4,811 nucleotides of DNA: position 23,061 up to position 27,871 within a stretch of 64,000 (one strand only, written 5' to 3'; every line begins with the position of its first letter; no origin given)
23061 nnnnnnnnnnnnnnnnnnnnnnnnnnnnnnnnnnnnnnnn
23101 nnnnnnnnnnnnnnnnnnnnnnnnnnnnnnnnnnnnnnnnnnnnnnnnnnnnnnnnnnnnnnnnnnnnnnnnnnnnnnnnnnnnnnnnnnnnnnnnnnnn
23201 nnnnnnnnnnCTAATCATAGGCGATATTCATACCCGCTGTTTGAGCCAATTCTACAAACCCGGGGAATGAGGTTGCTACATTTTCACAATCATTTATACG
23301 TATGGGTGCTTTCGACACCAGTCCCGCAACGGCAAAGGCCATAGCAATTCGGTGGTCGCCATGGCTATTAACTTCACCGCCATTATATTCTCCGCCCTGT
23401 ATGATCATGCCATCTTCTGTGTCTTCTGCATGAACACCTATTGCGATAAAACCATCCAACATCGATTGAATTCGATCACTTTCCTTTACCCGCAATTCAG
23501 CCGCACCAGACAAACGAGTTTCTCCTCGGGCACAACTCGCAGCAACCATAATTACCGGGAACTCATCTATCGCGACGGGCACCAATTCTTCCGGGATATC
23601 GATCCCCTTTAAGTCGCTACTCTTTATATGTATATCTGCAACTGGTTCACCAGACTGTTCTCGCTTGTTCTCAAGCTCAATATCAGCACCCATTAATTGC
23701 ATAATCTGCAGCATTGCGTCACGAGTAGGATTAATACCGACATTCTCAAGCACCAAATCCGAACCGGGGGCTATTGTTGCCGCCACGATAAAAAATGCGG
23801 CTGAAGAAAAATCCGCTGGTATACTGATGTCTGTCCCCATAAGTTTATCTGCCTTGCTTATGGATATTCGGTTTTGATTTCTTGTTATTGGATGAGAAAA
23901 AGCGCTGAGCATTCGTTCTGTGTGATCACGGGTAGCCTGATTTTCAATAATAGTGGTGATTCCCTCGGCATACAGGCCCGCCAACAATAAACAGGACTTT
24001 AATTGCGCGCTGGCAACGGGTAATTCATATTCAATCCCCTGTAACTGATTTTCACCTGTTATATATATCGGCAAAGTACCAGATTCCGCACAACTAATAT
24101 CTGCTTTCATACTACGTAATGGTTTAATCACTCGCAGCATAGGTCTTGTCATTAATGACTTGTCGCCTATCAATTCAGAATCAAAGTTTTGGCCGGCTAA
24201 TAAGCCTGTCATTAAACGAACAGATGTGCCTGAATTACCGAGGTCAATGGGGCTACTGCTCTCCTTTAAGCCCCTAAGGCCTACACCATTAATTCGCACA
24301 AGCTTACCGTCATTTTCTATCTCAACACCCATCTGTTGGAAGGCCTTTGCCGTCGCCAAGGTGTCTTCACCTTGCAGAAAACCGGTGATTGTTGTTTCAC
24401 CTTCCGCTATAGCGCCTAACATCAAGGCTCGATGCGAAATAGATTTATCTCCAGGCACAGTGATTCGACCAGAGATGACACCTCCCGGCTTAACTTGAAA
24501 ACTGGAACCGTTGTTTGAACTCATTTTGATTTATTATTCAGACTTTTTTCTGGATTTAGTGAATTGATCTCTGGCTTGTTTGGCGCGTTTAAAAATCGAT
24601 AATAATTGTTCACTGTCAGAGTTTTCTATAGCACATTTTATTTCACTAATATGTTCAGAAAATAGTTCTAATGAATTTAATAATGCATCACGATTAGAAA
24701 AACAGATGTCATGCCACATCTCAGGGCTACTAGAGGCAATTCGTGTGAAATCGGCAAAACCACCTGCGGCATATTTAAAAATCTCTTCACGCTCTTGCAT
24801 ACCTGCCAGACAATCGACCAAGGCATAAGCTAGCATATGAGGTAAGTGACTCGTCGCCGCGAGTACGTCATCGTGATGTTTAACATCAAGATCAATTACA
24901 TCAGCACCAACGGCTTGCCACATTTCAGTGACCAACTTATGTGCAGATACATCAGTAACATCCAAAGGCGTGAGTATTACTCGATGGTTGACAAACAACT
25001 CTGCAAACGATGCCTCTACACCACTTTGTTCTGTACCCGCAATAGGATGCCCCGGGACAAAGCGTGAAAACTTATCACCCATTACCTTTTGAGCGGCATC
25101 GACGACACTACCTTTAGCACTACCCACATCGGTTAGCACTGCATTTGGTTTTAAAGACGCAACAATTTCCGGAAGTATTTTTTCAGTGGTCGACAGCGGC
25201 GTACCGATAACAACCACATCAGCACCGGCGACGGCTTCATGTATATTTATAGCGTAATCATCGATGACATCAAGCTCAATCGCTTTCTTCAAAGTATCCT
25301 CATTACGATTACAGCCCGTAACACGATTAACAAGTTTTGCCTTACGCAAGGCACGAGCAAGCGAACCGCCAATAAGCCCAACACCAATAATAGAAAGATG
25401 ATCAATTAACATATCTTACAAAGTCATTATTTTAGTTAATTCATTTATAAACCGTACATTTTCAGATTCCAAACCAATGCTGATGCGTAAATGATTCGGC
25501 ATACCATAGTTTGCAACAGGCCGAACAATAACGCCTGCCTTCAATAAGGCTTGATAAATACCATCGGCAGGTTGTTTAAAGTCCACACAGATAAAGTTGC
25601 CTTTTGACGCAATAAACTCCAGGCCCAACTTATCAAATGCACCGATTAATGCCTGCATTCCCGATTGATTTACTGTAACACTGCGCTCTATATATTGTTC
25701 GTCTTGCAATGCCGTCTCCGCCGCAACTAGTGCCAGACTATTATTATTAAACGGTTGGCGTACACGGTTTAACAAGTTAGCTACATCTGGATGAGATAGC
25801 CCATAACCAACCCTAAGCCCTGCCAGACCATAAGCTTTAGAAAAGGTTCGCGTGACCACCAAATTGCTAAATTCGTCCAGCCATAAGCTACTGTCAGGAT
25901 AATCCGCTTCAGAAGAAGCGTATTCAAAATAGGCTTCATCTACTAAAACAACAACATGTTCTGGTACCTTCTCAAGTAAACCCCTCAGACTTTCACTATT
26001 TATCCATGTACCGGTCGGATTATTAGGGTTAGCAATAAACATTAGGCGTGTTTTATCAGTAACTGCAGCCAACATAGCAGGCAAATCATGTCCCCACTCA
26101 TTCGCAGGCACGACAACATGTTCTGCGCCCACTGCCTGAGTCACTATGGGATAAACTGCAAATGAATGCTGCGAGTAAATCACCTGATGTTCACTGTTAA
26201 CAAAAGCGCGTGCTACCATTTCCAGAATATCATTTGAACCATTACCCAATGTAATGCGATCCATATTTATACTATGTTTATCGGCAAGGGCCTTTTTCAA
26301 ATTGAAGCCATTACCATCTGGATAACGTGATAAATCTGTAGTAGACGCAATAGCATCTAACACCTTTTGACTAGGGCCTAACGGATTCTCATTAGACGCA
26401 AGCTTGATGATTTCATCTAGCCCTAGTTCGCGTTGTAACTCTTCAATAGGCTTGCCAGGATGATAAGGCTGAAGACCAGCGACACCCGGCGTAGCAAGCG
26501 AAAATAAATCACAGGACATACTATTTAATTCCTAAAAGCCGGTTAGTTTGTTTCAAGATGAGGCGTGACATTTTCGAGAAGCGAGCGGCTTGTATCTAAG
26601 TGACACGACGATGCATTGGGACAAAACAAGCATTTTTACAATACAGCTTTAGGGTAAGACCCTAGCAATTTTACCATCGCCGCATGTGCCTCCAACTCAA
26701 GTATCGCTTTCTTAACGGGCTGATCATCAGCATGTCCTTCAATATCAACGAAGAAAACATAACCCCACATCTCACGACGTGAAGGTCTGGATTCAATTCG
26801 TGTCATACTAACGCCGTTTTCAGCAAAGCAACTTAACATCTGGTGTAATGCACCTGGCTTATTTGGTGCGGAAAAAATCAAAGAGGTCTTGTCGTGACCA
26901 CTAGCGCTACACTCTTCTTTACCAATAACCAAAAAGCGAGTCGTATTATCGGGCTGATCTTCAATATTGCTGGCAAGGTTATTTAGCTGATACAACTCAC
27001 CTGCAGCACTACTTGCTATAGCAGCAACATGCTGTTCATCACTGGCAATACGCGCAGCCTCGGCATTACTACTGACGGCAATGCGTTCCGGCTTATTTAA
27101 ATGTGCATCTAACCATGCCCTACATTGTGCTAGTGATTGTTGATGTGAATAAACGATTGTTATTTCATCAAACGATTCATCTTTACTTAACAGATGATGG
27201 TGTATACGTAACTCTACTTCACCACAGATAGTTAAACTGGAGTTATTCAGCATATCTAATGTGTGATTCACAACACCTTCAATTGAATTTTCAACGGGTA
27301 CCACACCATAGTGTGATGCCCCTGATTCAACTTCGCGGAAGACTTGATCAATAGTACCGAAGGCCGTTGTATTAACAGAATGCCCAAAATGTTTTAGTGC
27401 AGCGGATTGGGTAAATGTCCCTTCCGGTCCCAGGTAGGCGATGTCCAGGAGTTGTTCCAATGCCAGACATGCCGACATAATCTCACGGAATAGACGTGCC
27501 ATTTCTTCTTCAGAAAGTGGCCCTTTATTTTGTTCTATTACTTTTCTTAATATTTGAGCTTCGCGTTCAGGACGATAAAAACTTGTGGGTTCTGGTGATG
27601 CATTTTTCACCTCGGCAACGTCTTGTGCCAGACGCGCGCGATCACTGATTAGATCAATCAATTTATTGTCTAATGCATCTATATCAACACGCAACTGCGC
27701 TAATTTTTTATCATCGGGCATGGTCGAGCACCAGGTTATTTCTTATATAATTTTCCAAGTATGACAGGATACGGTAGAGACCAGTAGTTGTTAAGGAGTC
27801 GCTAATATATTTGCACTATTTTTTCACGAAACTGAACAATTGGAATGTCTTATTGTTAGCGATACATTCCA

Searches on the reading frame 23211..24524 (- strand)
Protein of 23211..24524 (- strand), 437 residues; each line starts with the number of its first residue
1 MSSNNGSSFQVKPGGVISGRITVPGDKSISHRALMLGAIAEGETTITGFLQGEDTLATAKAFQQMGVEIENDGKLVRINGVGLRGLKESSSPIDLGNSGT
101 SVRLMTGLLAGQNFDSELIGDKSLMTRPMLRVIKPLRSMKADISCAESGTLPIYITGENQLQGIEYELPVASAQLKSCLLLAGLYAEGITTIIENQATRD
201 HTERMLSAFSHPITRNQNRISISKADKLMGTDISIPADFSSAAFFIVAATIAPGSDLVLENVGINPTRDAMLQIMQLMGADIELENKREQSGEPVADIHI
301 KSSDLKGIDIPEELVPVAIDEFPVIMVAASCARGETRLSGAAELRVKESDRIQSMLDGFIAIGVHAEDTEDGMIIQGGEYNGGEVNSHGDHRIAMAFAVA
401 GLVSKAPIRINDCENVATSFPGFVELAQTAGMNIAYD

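Call 45: search_protein_families(library=ncbifam, proteins=[window:23211-24524:-], max_evalue=1e-40)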
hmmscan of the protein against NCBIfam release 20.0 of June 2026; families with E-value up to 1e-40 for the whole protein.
window:23211-24524:- (437 aa): 3 families
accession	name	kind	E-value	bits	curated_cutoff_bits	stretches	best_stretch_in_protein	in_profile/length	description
NF011381.1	PRK14806.1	equivalog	5.2e-194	646.5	902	1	4-435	299-731/733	bifunctional prephenate dehydrogenase/3-phosphoshikimate 1-carboxyvinyltransferase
TIGR01356.1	aroA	equivalog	3.4e-126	421.4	287.25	1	19-431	1-413/415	3-phosphoshikimate 1-carboxyvinyltransferase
NF008816.0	PRK11860.1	equivalog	2.8e-51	174.4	943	1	17-426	15-432/662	bifunctional 3-phosphoshikimate 1-carboxyvinyltransferase/cytidylate kinase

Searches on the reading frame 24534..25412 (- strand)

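Call 45: search_protein_families(library=ncbifam, proteins=[window:24534-25412:-], max_evalue=1e-40)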
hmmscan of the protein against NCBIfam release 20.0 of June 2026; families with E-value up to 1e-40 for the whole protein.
window:24534-25412:- (292 aa): 9 families
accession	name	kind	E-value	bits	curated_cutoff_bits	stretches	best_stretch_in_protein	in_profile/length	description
NF011381.1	PRK14806.1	equivalog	1.3e-113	380.7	902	1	2-287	2-287/733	bifunctional prephenate dehydrogenase/3-phosphoshikimate 1-carboxyvinyltransferase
NF005694.0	PRK07502.1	equivalog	6.6e-92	308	409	1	3-284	6-288/310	prephenate/arogenate dehydrogenase family protein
NF005107.0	PRK06545.1-5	equivalog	5.5e-74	249.3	414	1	7-289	6-289/367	prephenate dehydrogenase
NF006307.0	PRK08507.1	equivalog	8.2e-70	235.1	295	1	6-281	3-272/275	prephenate dehydrogenase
NF005650.0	PRK07417.1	equivalog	3.1e-62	210.4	290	1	6-286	4-280/281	prephenate/arogenate dehydrogenase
NF005105.0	PRK06545.1-3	equivalog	1e-60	205.5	524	1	6-285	5-286/367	prephenate dehydrogenase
NF005106.0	PRK06545.1-4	equivalog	6.8e-57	193.4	569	1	7-286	5-285/363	prephenate dehydrogenase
NF005104.0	PRK06545.1-1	equivalog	3.7e-52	177.6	713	1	6-285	5-284/366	prephenate dehydrogenase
NF005108.0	PRK06545.1-6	equivalog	9.5e-51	172.7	327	1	6-286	13-286/321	prephenate dehydrogenase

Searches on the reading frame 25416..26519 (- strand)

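Call 45: search_protein_families(library=ncbifam, proteins=[window:25416-26519:-], max_evalue=1e-40)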
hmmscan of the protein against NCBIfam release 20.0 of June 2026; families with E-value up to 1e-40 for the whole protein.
window:25416-26519:- (367 aa): 9 families
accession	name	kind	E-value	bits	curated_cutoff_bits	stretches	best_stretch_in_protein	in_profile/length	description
TIGR01141.1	hisC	equivalog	1.8e-109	365.8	276.55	1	13-364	4-349/349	histidinol-phosphate transaminase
NF003496.0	PRK05166.1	equivalog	7.7e-99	330.9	540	1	7-365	8-370/373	histidinol-phosphate transaminase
NF002878.0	PRK03321.1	subfamily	9.1e-88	294.3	374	1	13-363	9-347/352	histidinol-phosphate transaminase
NF006014.0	PRK08153.1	equivalog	2.7e-63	214.1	510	1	26-364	24-363/370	pyridoxal phosphate-dependent aminotransferase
NF002877.0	PRK03317.1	equivalog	8e-62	209.2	409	1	37-365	33-367/374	histidinol-phosphate transaminase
NF006580.0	PRK09105.1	subfamily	6.7e-60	202.9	444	1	36-365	47-371/375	pyridoxal phosphate-dependent aminotransferase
TIGR01140.1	L_thr_O3P_dcar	equivalog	4.1e-56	190.5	290.55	1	34-361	16-330/331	threonine-phosphate decarboxylase CobD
NF051461.1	pyoverd_PtaA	equivalog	2.6e-55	187.6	500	1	35-359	34-354/359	pyoverdine biosynthesis transaminase PtaA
NF002726.0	PRK02610.1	equivalog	2.8e-54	184.5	391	1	13-366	9-370/374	histidinol-phosphate transaminase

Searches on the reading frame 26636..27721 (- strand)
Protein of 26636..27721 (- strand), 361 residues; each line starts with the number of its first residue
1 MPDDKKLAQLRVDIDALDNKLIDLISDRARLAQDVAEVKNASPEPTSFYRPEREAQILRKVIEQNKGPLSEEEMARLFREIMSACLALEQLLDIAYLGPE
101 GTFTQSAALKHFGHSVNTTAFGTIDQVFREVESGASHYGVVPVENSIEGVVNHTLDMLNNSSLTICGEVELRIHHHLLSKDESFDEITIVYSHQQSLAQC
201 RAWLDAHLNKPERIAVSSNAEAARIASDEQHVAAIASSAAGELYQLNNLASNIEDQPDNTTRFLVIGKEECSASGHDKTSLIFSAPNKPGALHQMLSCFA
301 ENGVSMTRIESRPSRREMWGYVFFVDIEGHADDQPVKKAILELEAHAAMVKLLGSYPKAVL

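Call 45: search_protein_families(library=ncbifam, proteins=[window:26636-27721:-], max_evalue=1e-40)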
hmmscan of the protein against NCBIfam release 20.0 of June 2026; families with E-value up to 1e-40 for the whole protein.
window:26636-27721:- (361 aa): 3 families
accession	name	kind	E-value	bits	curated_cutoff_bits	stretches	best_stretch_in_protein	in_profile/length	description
NF008865.0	PRK11898.1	equivalog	8.7e-90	300.7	219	1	93-358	3-278/284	prephenate dehydratase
NF008866.0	PRK11899.1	equivalog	9.8e-62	208.8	359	1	92-359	6-276/283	prephenate dehydratase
NF007910.0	PRK10622.1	equivalog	3.9e-61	207.1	577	1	3-358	3-377/386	bifunctional chorismate mutase/prephenate dehydratase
